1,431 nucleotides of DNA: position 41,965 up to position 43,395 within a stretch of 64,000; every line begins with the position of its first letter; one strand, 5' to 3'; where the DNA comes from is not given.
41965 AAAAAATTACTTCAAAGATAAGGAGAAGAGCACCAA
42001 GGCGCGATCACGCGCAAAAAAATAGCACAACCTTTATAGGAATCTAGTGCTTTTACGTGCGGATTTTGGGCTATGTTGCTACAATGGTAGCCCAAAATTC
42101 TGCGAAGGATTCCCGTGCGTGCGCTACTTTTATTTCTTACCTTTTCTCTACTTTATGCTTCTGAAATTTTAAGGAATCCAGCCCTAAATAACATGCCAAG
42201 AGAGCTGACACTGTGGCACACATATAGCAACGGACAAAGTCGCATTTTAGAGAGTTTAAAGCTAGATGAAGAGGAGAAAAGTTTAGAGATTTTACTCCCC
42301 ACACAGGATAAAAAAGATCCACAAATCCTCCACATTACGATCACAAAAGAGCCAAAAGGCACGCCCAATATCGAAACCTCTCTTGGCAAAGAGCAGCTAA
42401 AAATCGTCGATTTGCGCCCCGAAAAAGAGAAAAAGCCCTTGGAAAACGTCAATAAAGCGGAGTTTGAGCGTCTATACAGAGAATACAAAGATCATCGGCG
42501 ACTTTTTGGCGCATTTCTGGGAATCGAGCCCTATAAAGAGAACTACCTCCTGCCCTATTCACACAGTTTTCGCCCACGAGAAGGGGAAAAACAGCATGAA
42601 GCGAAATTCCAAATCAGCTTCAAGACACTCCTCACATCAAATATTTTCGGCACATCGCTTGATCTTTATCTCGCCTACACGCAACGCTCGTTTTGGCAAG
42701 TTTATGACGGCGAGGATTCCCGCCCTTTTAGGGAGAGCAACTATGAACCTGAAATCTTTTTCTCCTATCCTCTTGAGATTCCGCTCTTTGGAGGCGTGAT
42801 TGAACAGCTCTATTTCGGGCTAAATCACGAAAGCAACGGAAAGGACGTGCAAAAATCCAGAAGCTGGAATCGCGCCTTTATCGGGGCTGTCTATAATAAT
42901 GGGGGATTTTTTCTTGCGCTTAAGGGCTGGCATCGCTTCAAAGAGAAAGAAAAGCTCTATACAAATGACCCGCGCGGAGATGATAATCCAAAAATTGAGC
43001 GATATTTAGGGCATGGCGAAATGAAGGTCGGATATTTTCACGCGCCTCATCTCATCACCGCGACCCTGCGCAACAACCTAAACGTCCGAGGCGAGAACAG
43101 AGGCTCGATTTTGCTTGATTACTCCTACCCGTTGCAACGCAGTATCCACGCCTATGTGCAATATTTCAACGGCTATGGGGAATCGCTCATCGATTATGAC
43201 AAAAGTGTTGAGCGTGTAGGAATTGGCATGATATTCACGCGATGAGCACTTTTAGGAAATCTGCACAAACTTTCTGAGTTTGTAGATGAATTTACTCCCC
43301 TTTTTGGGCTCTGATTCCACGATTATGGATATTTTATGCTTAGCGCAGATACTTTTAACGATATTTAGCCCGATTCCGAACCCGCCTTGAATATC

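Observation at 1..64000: Large over-representation of the hexamer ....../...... in all frames and in intergenic DNA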

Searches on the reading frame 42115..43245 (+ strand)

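Call 38: search_protein_families(library=pfam, proteins=[window:42115-43245:+], max_evalue=0.00001)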
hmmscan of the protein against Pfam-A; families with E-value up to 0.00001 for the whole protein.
window:42115-43245:+ (376 aa): 1 family
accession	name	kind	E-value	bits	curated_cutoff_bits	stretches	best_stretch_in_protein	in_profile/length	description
PF02253.21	PLA1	-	1.6e-82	277.4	27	1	133-373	14-256/257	Phospholipase A1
